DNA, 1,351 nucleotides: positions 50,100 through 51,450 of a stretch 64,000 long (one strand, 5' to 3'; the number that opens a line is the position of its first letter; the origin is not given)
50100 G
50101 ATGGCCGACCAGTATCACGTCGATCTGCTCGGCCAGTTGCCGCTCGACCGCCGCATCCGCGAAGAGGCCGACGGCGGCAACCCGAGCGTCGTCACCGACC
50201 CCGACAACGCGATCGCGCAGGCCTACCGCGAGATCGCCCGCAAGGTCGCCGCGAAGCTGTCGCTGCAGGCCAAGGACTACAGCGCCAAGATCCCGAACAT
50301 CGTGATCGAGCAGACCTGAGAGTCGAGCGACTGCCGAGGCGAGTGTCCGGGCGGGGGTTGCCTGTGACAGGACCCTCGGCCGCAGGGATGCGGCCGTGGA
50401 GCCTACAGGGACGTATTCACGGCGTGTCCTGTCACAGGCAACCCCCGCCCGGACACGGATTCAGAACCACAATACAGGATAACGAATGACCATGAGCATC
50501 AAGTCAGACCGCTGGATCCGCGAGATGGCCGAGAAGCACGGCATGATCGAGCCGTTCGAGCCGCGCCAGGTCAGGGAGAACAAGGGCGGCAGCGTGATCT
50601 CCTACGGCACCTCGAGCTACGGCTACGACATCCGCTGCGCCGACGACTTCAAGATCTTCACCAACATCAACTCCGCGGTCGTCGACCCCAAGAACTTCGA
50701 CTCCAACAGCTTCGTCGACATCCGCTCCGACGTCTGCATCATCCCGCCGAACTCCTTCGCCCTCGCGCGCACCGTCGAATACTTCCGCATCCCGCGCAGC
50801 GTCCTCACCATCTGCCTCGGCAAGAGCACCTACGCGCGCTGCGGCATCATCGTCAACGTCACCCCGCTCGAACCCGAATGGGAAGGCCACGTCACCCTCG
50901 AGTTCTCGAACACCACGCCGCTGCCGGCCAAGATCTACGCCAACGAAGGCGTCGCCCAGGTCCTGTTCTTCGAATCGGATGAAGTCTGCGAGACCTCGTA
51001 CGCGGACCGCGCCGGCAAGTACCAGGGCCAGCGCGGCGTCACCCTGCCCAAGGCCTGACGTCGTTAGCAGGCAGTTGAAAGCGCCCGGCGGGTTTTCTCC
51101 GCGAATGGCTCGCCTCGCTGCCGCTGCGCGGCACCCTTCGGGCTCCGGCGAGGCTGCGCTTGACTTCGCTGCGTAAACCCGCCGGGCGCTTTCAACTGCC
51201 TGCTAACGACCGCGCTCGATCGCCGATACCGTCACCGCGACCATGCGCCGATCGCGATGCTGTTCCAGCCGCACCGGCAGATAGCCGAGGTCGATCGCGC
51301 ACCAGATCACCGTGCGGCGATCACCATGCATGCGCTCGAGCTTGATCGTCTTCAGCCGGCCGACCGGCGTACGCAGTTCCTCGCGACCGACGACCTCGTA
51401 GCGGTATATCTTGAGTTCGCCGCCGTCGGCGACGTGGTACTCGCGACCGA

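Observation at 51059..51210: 35-bp perfect inverted repeat with 81-nt structured spacer between convergent dcd and the DUF3108 gene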

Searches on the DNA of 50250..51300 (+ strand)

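Call 28: search_rna_families(source=window, start=50250, end=51300, threshold=evalue, max_evalue=10, show_alignments=2)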
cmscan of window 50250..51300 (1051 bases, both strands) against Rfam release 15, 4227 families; matches with E-value up to 10: 10.
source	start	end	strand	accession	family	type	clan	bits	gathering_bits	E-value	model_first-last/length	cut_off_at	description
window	51059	51211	-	RF04159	MIR1437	Gene; miRNA;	-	53.7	168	4.5e-08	1-192/192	no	MIR1437 microRNA precursor family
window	51060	51210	-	RF04104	MIR918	Gene; miRNA;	-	45.7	268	1.6e-06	1-265/265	no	MIR918 microRNA precursor family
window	50346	50453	-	RF03599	MIR1883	Gene; miRNA;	-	37.1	128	9.5e-05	1-118/118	no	MIR1883 microRNA precursor family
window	51070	51200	+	RF04159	MIR1437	Gene; miRNA;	-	36.9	168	0.00022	1-192/192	no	MIR1437 microRNA precursor family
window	50348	50451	+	RF03878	mir-B6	Gene; miRNA;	-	28.8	89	0.16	1-83/83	no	mir-B6 microRNA precursor family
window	50370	50474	-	RF02770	Ysr224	Gene; sRNA;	-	27.2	70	0.00085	1-107/107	no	Yersinia sRNA 224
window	50359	50440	+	RF03739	mir-4529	Gene; miRNA;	-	25.4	88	0.028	1-83/83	no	mir-4529 microRNA precursor family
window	50351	50448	-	RF03296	MIR8788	Gene; miRNA;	-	24.4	124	0.15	1-138/138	no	MIR8788 microRNA precursor family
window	50355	50444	-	RF03593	mir-2331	Gene; miRNA;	-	23.5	100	0.2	1-71/71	no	mir-2331 microRNA precursor family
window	50777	50872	-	RF02463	Ms_AS-1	Gene; sRNA;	-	16.7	37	1.7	1-98/98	no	Mycobacterium sRNA Ms_AS-1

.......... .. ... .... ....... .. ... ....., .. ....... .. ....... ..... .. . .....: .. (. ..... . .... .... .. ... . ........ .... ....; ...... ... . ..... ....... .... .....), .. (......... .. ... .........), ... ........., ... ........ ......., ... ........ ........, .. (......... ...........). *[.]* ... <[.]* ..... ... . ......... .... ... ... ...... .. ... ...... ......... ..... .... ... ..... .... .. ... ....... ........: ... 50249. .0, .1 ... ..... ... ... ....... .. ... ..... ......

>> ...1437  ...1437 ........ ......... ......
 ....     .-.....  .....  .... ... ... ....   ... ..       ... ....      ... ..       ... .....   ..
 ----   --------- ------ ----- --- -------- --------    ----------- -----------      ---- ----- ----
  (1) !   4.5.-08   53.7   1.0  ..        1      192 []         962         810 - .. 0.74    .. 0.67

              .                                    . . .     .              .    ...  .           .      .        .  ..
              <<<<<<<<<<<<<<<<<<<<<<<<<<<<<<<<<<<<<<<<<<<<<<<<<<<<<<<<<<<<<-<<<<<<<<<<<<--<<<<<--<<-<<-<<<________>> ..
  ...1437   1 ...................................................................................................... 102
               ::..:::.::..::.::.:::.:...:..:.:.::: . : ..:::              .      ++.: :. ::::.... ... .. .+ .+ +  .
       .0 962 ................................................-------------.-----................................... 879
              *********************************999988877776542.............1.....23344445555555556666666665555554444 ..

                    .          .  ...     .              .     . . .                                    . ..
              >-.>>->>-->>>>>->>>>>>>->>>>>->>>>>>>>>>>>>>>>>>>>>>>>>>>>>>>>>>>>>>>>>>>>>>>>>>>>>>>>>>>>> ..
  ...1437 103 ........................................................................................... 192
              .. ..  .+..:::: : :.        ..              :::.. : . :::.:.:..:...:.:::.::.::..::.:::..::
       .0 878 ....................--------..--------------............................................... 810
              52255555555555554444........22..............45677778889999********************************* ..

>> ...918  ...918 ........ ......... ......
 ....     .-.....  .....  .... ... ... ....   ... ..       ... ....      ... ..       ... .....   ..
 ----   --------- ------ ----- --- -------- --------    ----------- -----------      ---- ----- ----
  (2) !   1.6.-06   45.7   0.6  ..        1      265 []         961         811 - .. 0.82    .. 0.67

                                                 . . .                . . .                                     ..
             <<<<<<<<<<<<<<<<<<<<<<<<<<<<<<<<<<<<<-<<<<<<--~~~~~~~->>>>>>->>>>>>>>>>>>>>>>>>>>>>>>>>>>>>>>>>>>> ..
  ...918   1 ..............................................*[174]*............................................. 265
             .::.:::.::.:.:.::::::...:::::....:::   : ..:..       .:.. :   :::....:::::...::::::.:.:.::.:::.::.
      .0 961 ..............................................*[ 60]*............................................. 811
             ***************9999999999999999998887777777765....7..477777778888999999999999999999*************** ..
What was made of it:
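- On Twin-GGA hairpin family (element A; related to Rfam Ysr224): Against Rfam's Ysr224 model, A scores only 27 bits and B does not appear (call 28).
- Tried and rejected: Rfam matches of both hairpins to plant and animal miRNA precursors (call 28).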

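Call 53: build_rna_model(alignment_id=A1, structure=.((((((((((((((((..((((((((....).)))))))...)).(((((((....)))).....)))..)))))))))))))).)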
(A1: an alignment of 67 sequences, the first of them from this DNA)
Model R1 built from alignment A1 (67 sequences, 86 columns); structure: as given.
model positions 80; base pairs 31; branch points 1; effective number of sequences 2.83; information 0.708 bits per position. Calibrated on 0.2 Mb of random sequence (short: E-values are rough).
structure used (alignment columns):
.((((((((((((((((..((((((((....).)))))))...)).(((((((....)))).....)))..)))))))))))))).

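Call 54: search_with_rna_model(model_id=R1, source=window, filters=off, max_evalue=10, show_alignments=3)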
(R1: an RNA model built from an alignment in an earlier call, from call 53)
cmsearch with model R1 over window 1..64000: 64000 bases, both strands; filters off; matches with E-value up to 10: 58.
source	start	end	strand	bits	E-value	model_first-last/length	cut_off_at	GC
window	50360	50439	+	97.5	2.3e-23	1-80/80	no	0.68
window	57429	57509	+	15.7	0.093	1-80/80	no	0.67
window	6695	6725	+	15.4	0.11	1-80/80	no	0.58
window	6695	6725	-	14.6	0.18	1-80/80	no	0.58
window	54764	54820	-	14.5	0.19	1-80/80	no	0.74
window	50360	50439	-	13.9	0.27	1-80/80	no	0.68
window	10560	10610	-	13.8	0.3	1-80/80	no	0.8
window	72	111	-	13.2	0.43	1-80/80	no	0.68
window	713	789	-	13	0.47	1-80/80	no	0.73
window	43212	43302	+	12.7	0.57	1-80/80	no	0.67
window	35262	35321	-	12.5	0.65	1-80/80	no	0.72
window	5423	5513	-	11.9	0.94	1-80/80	no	0.69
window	56929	57014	+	11.6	1.1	1-80/80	no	0.72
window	55928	55960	+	11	1.7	1-80/80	no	0.79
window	58115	58184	-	10.5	2.2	1-80/80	no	0.7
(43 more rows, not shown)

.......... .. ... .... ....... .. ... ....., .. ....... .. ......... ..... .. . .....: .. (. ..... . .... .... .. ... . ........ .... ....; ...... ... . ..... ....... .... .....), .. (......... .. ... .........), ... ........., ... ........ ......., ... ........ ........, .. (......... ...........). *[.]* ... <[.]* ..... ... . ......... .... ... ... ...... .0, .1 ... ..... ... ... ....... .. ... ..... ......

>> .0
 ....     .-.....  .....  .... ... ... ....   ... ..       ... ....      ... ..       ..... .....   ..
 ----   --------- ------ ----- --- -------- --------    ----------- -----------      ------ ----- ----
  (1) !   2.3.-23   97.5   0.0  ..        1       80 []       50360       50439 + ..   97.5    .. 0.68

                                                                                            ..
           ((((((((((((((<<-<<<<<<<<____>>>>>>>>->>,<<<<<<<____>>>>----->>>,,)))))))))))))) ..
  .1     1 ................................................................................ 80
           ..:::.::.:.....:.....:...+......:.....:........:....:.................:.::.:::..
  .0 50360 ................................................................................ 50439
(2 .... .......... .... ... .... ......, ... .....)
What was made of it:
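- The covariance model R1, run with filters off, finds A at 97.5 bits and nothing at 51060-51210 even at E<=10 (call 54).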

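Call 56: search_dna_similar(query=window:51060-51210:+, collection=plasmids, mode=distant, max_evalue=0.01)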
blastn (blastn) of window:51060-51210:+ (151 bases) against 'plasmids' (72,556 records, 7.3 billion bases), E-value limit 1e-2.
No match.

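Call 57: search_dna_similar(query=window:51060-51210:+, collection=phages, mode=distant, max_evalue=0.01)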
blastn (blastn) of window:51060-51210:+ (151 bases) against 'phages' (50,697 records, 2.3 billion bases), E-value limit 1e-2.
No match.
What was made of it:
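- Plasmids and phages gave no match (calls 56, 57).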
